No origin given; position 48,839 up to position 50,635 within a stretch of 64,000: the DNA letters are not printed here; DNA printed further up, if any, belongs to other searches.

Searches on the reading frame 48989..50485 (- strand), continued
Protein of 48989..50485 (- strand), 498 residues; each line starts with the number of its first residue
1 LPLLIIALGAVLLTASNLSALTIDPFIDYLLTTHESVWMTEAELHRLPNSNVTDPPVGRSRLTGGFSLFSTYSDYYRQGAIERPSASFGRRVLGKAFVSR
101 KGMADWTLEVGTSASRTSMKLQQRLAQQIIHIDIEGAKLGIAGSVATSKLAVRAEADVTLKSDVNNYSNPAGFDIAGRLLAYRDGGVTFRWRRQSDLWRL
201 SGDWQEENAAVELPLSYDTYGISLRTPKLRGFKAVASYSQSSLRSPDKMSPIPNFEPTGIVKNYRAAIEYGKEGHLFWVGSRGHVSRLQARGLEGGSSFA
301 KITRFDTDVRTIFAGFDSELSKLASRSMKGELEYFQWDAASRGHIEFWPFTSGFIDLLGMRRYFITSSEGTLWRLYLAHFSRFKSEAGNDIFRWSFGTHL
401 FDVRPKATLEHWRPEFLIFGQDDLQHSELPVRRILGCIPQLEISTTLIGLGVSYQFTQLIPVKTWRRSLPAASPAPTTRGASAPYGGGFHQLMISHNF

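Call 48: find_encoding_contigs(protein=P0002, flank=10000, max_places=2)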
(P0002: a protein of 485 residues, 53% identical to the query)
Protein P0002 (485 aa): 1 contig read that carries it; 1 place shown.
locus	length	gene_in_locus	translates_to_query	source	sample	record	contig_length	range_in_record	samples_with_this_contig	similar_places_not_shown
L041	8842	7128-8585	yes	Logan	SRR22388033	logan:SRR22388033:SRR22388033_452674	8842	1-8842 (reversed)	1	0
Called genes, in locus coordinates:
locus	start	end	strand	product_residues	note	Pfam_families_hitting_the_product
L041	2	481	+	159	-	?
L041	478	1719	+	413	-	-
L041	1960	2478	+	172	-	PF12804:NTP_transf_3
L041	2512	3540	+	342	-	PF01967:MoaC, PF00994:MoCF_biosynth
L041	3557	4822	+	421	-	PF03453:MoeA_N, PF00994:MoCF_biosynth, PF03454:MoeA_C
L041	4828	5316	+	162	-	PF03473:MOSC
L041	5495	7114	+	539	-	-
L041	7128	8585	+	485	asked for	-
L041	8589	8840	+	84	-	?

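Call 55: search_protein_families(library=pfam, alignment_id=A4, max_evalue=0.001)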
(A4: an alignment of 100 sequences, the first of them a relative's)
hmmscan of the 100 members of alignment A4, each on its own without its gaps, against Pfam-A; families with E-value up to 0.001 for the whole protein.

A. member 1, L001:7251-7541:+ (97 aa): 0 families

B. families by the number of members that match (of 100 scanned): 136 families (the first 25 are shown)
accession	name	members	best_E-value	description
PF18962.6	Por_Secre_tail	4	4.4e-10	Secretion system C-terminal sorting domain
PF13561.12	adh_short_C2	3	3.2e-64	Enoyl-(Acyl carrier protein) reductase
PF00106.31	adh_short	3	2.5e-56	short chain dehydrogenase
PF08659.16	KR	3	1.2e-14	KR domain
PF00149.33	Metallophos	3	4.2e-12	Calcineurin-like phosphoesterase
PF01039.27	Carboxyl_trans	2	6.5e-186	Carboxyl transferase domain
PF02321.23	OEP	2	1.8e-54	Outer membrane efflux protein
PF00342.24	PGI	2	4.5e-40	Phosphoglucose isomerase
PF00994.29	MoCF_biosynth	2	1.9e-37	Probable molybdopterin binding domain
PF08497.15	Radical_SAM_N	2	7.1e-32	Radical SAM N-terminal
PF00474.23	SSF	2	8.3e-21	Sodium:solute symporter family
PF06271.18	RDD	2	1.1e-19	RDD family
PF04545.22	Sigma70_r4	2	1.4e-19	Sigma-70, region 4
PF00694.25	Aconitase_C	2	1e-17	Aconitase C-terminal domain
PF13391.12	HNH_2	2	2.8e-14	HNH endonuclease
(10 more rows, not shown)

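Call 61: find_encoding_contigs(protein=P0001, flank=1000, max_places=3)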
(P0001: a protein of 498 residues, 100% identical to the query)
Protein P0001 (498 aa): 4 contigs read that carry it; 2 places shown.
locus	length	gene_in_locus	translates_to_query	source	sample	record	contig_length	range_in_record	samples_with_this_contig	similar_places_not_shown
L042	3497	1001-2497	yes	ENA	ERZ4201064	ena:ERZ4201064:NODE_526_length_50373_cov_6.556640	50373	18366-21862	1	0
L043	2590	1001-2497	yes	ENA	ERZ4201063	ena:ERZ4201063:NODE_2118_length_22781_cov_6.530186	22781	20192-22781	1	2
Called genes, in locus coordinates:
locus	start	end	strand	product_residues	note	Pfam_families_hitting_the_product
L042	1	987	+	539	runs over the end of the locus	-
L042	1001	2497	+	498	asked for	-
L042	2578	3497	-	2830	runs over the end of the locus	PF22073:Cep192_D4 (weak), PF22544:HYDIN_VesB_CFA65-like_Ig, PF08309:LVIVD, PF08309:LVIVD, PF22073:Cep192_D4, PF12371:TMEM131_like_N, PF22544:HYDIN_VesB_CFA65-like_Ig, PF18962:Por_Secre_tail, +20 more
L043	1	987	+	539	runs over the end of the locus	-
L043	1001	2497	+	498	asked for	-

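Call 63: search_solved_structures(query=A3, max_evalue=10)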
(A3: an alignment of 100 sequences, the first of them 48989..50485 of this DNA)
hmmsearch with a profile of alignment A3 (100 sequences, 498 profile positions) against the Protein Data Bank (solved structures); distinct sequences matched with E-value up to 10: 10.
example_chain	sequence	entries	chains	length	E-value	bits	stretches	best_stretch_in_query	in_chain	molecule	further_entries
1prn_A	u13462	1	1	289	0.004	19.4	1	87-194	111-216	PORIN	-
1bh3_A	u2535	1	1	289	0.0042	19.3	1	88-194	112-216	PORIN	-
5prn_A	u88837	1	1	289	0.0045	19.2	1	84-194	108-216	PORIN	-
6prn_A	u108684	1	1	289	0.0045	19.2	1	87-194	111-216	PORIN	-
7prn_A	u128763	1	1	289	0.0049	19.1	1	92-194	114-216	PORIN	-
8prn_A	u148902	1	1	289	0.0053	18.9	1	92-194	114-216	PORIN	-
3prn_A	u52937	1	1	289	0.0054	18.9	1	93-194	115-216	PORIN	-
2prn_A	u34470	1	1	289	0.0083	18.3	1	99-194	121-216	PORIN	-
8qpw_X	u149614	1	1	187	0.21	13.7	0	165-196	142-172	OmpX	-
6x1k_A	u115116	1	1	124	0.38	12.8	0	142-185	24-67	De novo designed transmembrane beta-barrel TMB2.3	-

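Call 64: search_protein_families(library=ncbifam, alignment_id=A3, max_evalue=0.01)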
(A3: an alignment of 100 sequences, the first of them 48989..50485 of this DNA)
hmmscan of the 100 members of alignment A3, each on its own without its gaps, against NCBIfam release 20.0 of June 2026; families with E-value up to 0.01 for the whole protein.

A. member 1, window:48989-50485:- (498 aa): 0 families

B. families by the number of members that match (of 100 scanned): 0 families
